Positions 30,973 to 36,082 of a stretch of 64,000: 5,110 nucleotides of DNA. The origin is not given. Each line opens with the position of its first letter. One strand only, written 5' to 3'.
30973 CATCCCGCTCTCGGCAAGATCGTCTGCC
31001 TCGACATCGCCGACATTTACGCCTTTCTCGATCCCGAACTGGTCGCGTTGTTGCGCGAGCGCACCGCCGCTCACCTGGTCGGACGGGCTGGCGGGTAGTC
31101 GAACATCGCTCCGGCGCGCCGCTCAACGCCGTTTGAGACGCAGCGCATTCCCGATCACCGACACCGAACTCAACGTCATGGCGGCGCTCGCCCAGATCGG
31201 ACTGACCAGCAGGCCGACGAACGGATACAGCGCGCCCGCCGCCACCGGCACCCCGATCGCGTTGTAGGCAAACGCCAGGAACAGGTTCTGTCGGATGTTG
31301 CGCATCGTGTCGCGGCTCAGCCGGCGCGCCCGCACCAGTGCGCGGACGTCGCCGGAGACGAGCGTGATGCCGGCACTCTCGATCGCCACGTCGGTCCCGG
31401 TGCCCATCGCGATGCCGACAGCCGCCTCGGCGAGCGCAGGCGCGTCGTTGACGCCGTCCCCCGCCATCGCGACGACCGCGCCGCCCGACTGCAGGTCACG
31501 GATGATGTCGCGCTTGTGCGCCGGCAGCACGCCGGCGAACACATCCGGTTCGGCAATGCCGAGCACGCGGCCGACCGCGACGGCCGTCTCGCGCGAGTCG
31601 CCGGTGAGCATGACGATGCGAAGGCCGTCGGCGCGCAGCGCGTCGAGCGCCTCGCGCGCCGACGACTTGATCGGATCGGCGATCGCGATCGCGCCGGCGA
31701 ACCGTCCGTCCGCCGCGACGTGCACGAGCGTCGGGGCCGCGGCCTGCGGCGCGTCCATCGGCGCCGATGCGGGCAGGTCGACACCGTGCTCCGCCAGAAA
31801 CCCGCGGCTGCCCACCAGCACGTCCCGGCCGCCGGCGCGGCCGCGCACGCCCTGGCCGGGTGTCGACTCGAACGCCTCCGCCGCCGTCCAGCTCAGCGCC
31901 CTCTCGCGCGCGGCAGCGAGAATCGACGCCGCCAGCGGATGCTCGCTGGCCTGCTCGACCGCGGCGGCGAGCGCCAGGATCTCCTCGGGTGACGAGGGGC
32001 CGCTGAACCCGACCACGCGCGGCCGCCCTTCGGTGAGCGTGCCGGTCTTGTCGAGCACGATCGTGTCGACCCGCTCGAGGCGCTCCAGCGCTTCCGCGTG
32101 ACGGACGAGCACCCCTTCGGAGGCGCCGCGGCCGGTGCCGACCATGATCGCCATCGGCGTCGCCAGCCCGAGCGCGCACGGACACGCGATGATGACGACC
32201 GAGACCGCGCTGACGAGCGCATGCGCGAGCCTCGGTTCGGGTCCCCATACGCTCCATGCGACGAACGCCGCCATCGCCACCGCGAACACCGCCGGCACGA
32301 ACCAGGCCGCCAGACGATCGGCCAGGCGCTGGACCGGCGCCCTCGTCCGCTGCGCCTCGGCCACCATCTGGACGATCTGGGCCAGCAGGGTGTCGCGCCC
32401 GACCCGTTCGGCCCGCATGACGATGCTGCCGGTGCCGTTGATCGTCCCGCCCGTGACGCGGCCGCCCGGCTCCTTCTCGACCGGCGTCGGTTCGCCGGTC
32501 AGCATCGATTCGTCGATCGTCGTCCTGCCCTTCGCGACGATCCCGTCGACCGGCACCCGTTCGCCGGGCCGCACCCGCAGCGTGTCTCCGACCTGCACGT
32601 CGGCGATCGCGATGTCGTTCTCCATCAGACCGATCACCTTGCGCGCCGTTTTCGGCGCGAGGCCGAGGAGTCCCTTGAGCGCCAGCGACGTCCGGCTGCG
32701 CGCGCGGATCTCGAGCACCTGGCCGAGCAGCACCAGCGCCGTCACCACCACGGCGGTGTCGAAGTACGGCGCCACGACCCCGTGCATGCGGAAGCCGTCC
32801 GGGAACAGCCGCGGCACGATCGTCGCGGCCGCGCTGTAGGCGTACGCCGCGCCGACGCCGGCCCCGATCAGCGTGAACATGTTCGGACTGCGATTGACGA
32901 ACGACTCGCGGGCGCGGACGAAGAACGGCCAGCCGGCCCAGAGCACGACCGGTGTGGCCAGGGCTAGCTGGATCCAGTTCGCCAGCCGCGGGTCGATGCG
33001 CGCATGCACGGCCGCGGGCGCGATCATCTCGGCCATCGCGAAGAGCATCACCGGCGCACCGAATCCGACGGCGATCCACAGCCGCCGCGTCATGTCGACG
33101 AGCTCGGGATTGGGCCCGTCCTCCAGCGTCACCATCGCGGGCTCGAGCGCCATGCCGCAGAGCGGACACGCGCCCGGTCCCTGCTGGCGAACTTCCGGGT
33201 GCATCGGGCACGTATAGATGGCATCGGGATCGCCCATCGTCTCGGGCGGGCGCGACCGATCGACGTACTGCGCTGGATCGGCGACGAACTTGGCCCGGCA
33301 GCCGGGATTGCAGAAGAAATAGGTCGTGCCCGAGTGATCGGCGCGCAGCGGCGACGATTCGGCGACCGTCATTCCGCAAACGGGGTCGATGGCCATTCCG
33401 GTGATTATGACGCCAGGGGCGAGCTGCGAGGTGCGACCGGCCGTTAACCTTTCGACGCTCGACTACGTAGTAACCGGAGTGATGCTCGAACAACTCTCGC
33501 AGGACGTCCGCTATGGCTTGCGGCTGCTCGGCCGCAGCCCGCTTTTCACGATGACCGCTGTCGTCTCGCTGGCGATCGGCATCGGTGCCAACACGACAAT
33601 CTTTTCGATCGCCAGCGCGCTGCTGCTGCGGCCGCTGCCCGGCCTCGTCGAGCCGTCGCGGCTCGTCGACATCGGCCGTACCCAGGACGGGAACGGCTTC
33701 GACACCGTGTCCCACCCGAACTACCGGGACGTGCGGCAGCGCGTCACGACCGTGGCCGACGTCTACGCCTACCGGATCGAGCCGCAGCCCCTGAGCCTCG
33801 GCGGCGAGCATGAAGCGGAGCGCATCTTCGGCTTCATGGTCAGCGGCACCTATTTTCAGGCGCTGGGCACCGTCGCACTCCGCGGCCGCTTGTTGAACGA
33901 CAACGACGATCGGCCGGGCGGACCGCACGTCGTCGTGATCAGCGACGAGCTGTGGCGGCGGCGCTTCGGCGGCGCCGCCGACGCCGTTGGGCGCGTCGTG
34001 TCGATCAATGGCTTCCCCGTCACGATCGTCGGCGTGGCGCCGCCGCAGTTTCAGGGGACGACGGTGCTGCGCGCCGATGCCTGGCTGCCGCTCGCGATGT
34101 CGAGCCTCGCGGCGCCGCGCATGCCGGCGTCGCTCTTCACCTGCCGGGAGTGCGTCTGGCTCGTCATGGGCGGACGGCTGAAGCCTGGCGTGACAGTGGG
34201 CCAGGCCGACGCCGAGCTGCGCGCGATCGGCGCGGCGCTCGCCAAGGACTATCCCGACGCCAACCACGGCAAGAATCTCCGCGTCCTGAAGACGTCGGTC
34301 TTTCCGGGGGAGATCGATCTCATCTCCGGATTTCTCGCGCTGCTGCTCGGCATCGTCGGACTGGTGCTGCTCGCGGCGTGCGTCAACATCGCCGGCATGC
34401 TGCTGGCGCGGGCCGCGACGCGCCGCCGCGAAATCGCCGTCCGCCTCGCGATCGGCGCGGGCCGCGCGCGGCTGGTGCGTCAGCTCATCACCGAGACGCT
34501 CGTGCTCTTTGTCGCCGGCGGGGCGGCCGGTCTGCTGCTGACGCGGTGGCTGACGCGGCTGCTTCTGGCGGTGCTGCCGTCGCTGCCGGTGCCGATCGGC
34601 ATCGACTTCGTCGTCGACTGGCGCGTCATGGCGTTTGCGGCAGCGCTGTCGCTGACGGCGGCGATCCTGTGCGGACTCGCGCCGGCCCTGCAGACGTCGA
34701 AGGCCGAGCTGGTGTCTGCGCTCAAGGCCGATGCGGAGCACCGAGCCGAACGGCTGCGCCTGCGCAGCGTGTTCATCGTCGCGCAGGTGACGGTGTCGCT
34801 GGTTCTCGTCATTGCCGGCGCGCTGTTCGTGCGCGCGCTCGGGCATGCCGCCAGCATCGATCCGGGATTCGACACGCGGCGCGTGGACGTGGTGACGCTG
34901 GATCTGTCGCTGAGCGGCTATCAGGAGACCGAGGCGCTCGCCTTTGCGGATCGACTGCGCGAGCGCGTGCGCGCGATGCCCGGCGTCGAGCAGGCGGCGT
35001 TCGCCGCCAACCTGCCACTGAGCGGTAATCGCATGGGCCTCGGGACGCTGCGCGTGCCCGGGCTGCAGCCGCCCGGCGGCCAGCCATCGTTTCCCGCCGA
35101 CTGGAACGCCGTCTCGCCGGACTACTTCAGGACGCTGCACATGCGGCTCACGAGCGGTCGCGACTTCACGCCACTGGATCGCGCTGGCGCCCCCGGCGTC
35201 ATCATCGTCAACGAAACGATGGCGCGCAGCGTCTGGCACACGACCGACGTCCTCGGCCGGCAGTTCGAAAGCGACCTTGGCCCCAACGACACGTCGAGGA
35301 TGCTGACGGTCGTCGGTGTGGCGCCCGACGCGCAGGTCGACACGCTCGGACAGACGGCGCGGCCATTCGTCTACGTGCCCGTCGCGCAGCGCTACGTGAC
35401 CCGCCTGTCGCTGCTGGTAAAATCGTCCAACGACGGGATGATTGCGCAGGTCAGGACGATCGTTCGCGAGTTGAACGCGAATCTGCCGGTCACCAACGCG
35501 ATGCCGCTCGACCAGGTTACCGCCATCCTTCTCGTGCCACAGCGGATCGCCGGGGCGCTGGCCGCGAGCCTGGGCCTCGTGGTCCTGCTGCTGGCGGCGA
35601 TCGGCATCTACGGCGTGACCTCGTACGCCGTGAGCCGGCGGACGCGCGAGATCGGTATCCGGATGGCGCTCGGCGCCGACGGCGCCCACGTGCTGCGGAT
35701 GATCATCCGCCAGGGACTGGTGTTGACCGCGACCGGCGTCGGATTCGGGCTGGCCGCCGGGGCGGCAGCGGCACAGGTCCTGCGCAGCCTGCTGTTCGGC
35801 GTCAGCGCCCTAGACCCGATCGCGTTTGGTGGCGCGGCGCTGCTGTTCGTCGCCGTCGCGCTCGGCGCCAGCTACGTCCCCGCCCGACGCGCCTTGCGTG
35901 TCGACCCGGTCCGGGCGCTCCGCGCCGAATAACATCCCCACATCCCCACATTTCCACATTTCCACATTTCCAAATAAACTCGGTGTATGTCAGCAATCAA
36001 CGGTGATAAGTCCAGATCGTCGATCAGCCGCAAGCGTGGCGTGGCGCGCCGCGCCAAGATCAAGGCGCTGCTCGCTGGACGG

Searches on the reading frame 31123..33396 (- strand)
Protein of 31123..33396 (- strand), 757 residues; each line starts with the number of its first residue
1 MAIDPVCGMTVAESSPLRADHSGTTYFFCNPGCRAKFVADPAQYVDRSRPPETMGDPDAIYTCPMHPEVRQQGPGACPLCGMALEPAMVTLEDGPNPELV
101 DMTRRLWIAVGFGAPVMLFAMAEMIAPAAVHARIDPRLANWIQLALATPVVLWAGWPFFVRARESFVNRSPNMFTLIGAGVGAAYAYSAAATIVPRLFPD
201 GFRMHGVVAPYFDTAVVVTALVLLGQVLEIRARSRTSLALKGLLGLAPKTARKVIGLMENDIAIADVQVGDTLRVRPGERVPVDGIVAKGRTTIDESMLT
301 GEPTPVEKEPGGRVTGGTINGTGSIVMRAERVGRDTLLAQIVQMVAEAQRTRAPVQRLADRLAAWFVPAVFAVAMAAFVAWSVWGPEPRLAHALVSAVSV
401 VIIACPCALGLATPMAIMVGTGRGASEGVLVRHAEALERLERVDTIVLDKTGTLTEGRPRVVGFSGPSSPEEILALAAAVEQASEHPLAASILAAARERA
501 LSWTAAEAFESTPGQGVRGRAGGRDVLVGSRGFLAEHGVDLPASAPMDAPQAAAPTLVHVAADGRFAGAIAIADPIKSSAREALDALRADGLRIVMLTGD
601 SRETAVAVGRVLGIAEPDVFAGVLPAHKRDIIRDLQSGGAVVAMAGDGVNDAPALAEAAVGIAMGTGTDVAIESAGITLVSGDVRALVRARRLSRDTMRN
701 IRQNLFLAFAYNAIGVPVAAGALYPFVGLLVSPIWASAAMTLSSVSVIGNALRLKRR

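Call 14: search_protein_families(library=pfam, proteins=[window:31123-33396:-], max_evalue=0.001)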
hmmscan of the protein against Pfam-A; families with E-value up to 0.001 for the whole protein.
window:31123-33396:- (757 aa): 4 families
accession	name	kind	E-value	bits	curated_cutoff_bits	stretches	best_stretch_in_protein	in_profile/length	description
PF00122.25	E1-E2_ATPase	-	5.4e-57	192.7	28.1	1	246-425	2-179/181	E1-E2 ATPase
PF00702.32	Hydrolase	-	1.1e-31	111.2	26.4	1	443-658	1-190/191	haloacid dehalogenase-like hydrolase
PF19335.5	HMBD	-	2.7e-12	46.8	23.6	1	61-87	2-28/28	Heavy metal binding domain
PF04945.19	YHS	-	3.4e-11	43.4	30.3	1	3-46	2-45/47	YHS domain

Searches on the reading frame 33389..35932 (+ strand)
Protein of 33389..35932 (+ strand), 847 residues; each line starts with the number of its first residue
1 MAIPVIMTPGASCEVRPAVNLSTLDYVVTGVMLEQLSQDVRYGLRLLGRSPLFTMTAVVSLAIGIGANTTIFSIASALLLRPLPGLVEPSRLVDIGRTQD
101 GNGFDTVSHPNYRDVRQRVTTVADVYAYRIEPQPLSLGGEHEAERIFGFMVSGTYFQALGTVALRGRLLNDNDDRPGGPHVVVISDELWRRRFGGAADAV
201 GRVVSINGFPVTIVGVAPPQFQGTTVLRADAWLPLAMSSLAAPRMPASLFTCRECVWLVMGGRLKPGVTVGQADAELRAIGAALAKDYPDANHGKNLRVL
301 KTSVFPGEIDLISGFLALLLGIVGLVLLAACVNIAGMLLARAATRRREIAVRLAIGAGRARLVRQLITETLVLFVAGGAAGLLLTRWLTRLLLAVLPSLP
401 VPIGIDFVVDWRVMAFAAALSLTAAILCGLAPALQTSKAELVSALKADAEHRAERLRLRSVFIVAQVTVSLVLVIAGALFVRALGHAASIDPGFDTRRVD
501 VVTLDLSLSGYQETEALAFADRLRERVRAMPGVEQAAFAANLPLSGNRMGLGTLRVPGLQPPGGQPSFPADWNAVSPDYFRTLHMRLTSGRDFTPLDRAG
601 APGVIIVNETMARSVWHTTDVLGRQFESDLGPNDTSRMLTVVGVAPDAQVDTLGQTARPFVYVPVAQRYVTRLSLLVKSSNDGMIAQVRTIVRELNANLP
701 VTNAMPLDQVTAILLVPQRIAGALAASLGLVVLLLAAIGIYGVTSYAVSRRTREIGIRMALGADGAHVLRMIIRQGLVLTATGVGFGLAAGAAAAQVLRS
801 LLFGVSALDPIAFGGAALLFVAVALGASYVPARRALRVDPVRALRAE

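Call 14: search_protein_families(library=pfam, proteins=[window:33389-35932:+], max_evalue=0.001)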
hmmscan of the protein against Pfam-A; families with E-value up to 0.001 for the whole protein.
window:33389-35932:+ (847 aa): 2 families
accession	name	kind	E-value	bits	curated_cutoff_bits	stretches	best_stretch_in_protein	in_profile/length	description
PF12704.14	MacB_PCD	-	2.2e-35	123.3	27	2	54-279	1-206/207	MacB-like periplasmic core domain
PF02687.27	FtsX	-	1e-27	97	25.5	2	728-840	3-120/120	FtsX-like permease C-terminal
